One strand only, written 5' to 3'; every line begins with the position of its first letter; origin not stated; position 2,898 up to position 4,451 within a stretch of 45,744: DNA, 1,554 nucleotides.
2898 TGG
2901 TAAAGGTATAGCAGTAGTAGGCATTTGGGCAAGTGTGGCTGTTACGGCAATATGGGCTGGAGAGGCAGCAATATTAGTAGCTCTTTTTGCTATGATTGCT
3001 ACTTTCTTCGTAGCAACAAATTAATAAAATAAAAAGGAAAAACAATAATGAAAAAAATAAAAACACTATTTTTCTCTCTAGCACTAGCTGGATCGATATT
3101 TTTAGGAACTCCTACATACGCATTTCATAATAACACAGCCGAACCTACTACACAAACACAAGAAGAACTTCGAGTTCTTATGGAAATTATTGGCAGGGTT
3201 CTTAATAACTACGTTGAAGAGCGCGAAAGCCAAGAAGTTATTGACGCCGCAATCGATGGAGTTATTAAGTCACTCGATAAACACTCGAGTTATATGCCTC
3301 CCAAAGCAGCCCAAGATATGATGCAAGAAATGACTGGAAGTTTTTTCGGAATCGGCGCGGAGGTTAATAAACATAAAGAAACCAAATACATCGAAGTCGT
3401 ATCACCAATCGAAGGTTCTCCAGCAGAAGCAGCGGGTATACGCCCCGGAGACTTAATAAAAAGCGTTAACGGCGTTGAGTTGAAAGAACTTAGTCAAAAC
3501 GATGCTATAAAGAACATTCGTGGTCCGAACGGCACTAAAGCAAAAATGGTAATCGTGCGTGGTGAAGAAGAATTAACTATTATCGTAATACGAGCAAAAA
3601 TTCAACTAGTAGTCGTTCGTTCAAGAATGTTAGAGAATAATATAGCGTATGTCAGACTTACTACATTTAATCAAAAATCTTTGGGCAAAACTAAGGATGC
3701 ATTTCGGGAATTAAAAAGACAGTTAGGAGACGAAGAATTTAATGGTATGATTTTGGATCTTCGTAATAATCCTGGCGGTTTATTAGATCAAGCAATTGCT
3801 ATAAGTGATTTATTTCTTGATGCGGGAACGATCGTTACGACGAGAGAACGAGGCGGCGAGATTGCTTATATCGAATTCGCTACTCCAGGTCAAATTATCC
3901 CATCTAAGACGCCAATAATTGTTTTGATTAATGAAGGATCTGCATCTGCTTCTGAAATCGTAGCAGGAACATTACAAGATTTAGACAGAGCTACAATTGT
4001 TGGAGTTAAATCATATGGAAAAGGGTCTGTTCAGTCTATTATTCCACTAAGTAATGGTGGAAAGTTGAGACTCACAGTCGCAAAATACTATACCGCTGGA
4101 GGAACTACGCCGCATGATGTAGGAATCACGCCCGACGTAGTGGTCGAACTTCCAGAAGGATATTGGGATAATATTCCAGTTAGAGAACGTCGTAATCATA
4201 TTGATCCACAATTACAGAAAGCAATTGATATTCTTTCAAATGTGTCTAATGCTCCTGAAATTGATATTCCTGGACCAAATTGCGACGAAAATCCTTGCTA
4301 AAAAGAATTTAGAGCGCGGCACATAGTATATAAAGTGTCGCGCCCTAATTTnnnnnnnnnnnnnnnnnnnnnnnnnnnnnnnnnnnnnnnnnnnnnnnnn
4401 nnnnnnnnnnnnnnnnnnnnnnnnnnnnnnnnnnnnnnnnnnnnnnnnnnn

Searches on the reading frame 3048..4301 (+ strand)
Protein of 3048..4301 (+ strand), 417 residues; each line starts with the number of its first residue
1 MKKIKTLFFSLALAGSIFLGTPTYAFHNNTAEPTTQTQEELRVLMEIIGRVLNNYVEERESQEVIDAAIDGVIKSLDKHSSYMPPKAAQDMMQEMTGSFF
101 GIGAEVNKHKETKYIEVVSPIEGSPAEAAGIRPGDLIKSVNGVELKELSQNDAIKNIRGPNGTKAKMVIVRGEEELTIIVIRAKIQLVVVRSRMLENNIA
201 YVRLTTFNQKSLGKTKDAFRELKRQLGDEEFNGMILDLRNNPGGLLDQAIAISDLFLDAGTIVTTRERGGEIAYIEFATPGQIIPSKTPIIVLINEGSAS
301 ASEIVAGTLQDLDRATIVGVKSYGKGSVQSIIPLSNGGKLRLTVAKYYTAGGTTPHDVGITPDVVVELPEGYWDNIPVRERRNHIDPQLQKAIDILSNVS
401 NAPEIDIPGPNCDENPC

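Call 9: search_protein_families(library=phrogs, proteins=[window:3048-4301:+], max_evalue=0.00001)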
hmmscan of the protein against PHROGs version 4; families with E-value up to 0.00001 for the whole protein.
window:3048-4301:+ (417 aa): 0 families

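Call 26: search_protein_families(library=pfam, proteins=[window:3048-4301:+], max_evalue=0.001)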
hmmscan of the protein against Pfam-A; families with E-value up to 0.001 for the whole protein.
window:3048-4301:+ (417 aa): 5 families
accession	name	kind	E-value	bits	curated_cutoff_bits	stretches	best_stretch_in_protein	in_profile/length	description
PF03572.23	Peptidase_S41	-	8.6e-52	175.5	24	1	198-366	1-165/165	Peptidase family S41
PF17820.7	PDZ_6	-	6e-12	45.6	27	1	117-171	2-54/54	PDZ domain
PF00595.29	PDZ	-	1.5e-11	45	23.2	1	94-169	7-80/81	PDZ domain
PF13180.12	PDZ_2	-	7.5e-08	33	27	1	102-179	3-77/80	PDZ domain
PF22694.1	CtpB_N-like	-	0.00011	23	27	1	30-83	27-81/85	Activating protease CtpB N-terminal domain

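Call 53: find_encoding_contigs(protein=window:3048-4301:+, flank=10000, max_places=3)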
Protein window:3048-4301:+ (417 aa): no gene with exactly this product is on record in the collection.
